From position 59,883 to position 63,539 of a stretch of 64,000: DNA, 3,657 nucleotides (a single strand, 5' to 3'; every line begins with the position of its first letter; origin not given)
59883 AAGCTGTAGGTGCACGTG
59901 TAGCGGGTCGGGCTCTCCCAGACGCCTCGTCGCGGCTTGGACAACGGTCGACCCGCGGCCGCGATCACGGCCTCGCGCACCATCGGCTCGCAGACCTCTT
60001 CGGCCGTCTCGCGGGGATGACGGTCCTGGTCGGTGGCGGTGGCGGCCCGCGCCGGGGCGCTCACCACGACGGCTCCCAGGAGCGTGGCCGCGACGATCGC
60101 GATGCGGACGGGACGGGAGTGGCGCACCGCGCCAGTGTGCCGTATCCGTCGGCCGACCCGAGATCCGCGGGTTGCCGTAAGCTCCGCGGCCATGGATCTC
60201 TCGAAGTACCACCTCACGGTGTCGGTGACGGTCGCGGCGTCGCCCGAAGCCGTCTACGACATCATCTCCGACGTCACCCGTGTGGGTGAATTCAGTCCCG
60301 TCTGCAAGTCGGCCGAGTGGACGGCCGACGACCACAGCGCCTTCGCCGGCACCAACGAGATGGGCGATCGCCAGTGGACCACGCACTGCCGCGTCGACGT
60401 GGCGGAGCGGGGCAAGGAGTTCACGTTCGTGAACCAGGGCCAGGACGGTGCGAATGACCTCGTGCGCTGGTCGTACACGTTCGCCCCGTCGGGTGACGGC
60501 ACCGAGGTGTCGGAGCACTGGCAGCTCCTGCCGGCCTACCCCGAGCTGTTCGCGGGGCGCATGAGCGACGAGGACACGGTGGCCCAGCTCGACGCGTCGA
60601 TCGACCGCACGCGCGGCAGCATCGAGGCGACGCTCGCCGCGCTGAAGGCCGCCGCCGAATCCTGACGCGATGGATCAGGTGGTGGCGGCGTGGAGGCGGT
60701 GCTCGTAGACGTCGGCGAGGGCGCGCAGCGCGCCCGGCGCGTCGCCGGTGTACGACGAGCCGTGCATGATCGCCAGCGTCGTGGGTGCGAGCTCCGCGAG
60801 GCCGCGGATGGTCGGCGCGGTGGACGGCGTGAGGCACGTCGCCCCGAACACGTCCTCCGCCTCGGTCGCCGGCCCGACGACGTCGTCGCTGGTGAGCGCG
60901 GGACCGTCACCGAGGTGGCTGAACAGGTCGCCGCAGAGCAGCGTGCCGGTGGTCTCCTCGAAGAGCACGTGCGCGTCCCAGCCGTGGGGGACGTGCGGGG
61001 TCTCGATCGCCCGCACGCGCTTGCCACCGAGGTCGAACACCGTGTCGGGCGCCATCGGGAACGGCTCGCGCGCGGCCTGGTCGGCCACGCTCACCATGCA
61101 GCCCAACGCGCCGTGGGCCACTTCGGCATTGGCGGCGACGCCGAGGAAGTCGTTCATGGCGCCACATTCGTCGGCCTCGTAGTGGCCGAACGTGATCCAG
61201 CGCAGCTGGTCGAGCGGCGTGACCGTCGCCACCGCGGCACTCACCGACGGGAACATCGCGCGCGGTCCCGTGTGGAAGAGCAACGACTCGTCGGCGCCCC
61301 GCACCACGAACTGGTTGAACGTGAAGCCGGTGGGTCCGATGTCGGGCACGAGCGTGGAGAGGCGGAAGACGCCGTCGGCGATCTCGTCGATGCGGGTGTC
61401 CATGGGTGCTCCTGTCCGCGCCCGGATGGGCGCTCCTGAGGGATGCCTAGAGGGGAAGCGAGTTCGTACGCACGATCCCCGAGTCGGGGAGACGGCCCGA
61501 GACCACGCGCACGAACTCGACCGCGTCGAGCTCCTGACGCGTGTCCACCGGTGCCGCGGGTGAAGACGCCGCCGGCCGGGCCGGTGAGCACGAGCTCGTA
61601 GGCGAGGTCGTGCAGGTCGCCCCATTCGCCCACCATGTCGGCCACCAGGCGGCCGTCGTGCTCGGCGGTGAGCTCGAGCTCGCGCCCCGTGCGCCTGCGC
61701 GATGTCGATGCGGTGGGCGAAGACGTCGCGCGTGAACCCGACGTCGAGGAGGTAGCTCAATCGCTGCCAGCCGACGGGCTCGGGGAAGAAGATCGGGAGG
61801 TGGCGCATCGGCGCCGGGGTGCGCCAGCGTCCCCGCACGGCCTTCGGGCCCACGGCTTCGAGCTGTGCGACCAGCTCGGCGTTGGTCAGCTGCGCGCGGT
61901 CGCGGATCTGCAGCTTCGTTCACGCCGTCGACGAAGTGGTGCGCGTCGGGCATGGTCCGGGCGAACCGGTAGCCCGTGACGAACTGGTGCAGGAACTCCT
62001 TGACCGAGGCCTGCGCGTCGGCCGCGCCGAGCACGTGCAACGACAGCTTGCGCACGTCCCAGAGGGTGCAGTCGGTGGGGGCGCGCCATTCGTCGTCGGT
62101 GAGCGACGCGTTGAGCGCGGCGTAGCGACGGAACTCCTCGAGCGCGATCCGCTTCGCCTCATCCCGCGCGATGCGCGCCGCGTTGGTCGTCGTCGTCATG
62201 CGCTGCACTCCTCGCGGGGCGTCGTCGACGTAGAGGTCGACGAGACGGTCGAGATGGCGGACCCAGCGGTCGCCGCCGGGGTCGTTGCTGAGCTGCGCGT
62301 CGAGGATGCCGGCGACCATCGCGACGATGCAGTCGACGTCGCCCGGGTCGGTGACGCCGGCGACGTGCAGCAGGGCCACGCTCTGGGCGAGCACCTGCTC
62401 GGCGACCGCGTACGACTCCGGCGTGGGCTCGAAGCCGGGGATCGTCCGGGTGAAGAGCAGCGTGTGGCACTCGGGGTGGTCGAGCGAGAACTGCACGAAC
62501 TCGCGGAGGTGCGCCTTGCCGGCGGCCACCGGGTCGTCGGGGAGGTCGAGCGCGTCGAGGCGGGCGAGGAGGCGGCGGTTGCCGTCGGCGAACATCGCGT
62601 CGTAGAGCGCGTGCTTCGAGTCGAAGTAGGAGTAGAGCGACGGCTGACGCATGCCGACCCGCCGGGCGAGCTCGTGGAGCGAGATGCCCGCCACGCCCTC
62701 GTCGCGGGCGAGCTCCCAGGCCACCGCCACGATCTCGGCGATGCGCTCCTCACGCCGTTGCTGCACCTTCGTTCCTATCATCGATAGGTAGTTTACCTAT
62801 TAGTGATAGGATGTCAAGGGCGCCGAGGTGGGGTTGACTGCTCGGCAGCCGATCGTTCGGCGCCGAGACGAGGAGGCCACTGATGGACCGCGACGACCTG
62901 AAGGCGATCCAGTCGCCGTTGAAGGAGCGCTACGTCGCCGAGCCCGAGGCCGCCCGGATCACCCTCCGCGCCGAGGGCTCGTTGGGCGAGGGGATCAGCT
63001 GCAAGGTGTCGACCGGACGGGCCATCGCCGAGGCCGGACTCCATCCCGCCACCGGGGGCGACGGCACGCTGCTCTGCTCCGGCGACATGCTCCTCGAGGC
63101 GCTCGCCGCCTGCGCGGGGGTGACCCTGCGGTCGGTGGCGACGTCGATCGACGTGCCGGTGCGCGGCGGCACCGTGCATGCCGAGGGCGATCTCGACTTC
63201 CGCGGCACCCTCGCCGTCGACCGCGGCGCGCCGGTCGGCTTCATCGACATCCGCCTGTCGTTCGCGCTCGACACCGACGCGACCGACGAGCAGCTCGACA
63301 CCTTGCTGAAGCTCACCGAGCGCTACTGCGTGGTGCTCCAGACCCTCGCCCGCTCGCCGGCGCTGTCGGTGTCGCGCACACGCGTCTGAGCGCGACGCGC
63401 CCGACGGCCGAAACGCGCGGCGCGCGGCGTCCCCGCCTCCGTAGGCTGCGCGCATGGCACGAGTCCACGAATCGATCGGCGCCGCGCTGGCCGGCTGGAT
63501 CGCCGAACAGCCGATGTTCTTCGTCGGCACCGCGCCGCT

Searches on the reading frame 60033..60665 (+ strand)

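Call 63: search_protein_families(library=pfam, proteins=[window:60033-60665:+], max_evalue=0.001)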
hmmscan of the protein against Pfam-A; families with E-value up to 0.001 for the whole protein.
window:60033-60665:+ (210 aa): 2 families
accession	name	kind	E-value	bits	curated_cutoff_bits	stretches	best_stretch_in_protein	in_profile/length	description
PF10604.15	Polyketide_cyc2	-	2.3e-15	57.6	27.4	1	60-209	3-142/142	Polyketide cyclase / dehydrase and lipid transport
PF03364.25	Polyketide_cyc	-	6.5e-09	36.6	23.4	1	67-170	1-109/126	Polyketide cyclase / dehydrase and lipid transport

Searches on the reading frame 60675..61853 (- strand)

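Call 63: search_protein_families(library=pfam, proteins=[window:60675-61853:-], max_evalue=0.001)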
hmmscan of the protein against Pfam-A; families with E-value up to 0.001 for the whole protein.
window:60675-61853:- (392 aa): 1 family
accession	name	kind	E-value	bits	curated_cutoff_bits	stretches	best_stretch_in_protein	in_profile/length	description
PF19583.5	ODP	-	8e-11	42.6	27.2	1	178-315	2-141/194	ODP family beta lactamase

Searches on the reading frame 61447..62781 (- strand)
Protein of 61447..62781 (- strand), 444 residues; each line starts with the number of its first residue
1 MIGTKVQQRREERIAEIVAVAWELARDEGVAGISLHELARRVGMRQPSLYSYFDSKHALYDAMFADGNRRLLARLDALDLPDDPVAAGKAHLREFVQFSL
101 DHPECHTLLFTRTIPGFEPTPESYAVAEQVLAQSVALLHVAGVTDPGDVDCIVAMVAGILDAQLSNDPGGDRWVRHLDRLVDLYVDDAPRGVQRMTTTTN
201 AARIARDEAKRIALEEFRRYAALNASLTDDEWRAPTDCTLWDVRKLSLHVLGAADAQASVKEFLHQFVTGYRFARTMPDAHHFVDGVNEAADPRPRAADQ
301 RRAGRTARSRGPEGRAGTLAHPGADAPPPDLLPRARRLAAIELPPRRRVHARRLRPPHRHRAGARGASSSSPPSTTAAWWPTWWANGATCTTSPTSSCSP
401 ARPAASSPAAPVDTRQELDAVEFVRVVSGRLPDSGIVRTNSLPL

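Call 63: search_protein_families(library=pfam, proteins=[window:61447-62781:-], max_evalue=0.001)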
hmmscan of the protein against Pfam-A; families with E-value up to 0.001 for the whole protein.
window:61447-62781:- (444 aa): 1 family
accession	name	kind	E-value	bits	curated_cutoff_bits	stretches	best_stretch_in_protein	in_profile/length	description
PF00440.29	TetR_N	-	5.4e-10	39.3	24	1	17-63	1-47/47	Bacterial regulatory proteins, tetR family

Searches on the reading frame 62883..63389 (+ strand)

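Call 63: search_protein_families(library=pfam, proteins=[window:62883-63389:+], max_evalue=0.001)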
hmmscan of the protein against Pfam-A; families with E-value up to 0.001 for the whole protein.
window:62883-63389:+ (168 aa): 1 family
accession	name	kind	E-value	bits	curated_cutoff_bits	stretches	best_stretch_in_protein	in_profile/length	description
PF02566.24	OsmC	-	4.7e-16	59.5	27.5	1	60-162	2-98/100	OsmC-like protein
